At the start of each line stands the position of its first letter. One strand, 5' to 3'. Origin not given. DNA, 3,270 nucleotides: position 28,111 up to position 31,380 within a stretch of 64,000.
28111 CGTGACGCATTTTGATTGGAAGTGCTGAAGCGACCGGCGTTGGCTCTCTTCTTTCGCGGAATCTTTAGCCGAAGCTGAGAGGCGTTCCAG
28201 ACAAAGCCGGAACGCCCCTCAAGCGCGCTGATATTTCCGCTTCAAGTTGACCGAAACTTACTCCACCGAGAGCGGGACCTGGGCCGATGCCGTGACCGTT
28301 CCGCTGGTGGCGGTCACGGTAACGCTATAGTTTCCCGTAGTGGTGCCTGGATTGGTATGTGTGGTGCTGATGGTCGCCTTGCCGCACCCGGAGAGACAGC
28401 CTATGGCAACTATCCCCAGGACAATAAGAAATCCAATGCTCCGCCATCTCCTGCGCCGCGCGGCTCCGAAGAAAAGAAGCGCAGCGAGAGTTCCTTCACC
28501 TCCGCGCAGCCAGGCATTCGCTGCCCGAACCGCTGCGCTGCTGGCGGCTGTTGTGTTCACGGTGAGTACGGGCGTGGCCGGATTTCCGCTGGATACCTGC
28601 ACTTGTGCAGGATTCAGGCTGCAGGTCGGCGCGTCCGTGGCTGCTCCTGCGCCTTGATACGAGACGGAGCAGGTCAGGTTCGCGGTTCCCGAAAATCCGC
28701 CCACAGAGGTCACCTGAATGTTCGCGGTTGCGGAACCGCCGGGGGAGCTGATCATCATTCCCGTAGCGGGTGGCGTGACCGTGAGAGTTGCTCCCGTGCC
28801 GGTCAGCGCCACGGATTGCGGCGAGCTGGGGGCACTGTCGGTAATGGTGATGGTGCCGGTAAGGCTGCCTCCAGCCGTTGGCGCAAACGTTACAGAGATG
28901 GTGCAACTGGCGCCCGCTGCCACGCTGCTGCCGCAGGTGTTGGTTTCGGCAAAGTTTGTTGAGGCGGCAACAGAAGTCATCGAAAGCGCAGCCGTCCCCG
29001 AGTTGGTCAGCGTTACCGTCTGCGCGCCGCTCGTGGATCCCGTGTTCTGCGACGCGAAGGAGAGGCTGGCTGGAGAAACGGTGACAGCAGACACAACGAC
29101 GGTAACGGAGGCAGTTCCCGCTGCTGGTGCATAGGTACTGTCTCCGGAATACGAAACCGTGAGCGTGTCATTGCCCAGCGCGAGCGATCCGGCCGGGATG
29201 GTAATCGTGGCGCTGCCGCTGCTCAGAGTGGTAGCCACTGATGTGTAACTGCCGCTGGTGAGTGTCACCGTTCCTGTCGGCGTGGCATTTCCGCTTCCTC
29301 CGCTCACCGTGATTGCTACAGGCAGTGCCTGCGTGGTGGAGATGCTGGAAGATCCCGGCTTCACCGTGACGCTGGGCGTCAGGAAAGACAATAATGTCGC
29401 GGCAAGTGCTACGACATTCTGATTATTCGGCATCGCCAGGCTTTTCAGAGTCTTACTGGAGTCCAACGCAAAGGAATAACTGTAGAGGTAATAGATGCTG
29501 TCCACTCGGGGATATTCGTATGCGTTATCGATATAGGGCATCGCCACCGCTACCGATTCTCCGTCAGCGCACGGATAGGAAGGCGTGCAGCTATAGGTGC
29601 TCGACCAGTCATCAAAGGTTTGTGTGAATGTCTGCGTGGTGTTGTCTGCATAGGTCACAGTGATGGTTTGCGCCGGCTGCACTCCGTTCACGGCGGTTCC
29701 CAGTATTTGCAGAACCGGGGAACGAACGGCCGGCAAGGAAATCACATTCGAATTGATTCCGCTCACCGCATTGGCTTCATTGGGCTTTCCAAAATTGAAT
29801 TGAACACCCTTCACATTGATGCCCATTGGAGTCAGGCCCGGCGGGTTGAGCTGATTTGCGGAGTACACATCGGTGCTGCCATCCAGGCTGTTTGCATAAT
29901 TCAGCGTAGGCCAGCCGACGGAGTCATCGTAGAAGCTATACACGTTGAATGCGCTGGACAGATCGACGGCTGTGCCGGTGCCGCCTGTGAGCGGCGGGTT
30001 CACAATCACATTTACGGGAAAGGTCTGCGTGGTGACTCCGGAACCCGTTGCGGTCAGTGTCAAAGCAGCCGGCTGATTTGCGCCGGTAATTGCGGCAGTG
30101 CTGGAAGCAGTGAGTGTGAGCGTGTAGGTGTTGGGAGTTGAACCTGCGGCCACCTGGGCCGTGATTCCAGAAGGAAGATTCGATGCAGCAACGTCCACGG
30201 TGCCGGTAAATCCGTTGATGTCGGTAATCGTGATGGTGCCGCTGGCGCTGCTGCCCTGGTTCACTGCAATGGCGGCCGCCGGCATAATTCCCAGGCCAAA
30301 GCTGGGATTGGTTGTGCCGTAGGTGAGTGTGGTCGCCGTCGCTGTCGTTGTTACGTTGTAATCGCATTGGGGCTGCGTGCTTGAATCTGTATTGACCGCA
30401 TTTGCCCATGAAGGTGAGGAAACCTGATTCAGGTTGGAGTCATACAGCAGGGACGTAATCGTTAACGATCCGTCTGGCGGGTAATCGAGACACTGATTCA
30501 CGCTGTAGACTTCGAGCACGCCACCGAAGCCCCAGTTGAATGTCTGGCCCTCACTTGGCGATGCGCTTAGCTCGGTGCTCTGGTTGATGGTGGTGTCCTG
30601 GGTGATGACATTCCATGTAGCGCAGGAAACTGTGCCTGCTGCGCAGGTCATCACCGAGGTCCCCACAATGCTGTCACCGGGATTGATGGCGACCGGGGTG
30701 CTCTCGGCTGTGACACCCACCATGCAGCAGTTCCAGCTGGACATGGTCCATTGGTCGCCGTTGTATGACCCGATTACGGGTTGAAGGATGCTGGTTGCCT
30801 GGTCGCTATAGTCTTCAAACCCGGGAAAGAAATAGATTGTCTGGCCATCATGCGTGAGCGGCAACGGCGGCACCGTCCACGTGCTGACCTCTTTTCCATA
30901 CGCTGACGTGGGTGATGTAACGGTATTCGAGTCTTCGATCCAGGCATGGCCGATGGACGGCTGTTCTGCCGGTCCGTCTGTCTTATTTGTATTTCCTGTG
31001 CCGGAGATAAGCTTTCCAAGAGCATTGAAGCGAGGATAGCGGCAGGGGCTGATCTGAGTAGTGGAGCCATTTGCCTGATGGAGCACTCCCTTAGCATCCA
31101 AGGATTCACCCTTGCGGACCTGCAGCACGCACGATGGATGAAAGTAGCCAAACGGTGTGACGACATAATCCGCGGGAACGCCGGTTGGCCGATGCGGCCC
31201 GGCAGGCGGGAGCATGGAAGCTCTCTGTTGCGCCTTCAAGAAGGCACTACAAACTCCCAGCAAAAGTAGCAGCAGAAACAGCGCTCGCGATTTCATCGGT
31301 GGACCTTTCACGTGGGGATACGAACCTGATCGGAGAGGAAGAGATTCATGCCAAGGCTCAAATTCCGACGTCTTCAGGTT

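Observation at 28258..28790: Candidate undescribed surface-anchoring system: terminal Ig domain split by a TM hairpin and internal lipobox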

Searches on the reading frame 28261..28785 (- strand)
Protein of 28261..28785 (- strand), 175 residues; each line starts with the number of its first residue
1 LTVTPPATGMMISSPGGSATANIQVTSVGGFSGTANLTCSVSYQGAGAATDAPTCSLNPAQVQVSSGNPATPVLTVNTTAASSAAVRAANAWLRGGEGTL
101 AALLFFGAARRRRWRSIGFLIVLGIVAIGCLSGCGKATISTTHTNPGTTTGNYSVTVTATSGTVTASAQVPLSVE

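Call 6: search_protein_families(library=ncbifam, proteins=[window:28261-28785:-], max_evalue=1)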
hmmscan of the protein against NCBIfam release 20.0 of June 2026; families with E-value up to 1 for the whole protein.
seq(175 aa): 1 family
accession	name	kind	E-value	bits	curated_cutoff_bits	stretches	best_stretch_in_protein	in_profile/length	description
NF058595.1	invert_tail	domain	9.8e-18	64.5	37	1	71-174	2-112/113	lipo-invert putative C-terminal anchoring domain-containing protein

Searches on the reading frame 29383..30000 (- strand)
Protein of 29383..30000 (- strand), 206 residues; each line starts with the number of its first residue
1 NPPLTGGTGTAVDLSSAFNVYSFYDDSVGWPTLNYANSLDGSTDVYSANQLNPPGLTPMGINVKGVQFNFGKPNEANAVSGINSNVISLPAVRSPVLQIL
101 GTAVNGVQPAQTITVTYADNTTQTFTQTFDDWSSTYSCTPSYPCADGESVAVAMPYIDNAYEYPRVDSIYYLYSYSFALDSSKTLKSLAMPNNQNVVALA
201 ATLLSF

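Call 29: search_protein_families(library=pfam, proteins=[window:29383-30000:-], max_evalue=1)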
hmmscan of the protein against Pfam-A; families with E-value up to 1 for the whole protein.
seq(206 aa): 2 families
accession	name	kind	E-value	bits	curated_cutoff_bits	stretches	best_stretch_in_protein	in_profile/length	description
PF16341.10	DUF4971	-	0.005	17.1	31.3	1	68-134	67-130/141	Domain of unknown function (DUF4971)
PF17965.7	MucBP_2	-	0.43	11.5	23.4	0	111-162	1-46/74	Mucin binding domain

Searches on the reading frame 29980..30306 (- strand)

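Call 29: search_protein_families(library=pfam, proteins=[window:29980-30306:-], max_evalue=1)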
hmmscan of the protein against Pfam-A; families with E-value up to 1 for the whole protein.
seq(109 aa): 2 families
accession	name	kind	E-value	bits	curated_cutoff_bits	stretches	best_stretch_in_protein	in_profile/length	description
PF19410.4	DUF5980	-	0.0067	17.3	27.1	1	25-101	13-92/97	Family of unknown function (DUF5980)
PF17883.6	MBG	-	0.64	11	23.3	0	23-93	24-90/97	MBG domain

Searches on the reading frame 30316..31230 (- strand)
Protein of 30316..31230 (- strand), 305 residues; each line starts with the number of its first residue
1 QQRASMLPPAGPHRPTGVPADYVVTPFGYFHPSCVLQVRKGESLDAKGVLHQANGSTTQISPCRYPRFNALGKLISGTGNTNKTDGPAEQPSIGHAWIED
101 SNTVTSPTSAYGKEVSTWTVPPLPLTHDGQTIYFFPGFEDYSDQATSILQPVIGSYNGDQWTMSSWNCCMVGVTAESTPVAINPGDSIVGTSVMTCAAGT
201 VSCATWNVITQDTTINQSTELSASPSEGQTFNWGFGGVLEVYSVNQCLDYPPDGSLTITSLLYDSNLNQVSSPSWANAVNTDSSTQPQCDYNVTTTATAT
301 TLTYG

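Call 29: search_protein_families(library=pfam, proteins=[window:30316-31230:-], max_evalue=1)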
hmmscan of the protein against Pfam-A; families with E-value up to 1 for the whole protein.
seq(305 aa): 1 family
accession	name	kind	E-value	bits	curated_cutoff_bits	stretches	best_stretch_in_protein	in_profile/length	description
PF20696.2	UbiD_C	-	0.14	12.6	24.2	1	21-64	25-68/127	3-octaprenyl-4-hydroxybenzoate carboxy-lyase C-terminal domain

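Call 50: search_solved_structures(query=window:30316-31230:-, max_evalue=1)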
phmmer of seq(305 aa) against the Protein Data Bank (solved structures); distinct sequences matched with E-value up to 1: 2.
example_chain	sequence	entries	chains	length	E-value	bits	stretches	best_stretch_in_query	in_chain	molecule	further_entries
9ay5_a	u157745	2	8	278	0.093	15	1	121-191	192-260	Gp16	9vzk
9evt_7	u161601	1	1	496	0.15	14.3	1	38-140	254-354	EngC GTPase domain-containing protein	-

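Call 51: search_protein_families(library=ncbifam, proteins=[window:30316-31230:-], max_evalue=0.1)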
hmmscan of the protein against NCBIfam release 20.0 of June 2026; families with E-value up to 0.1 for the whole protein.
seq(305 aa): 0 families
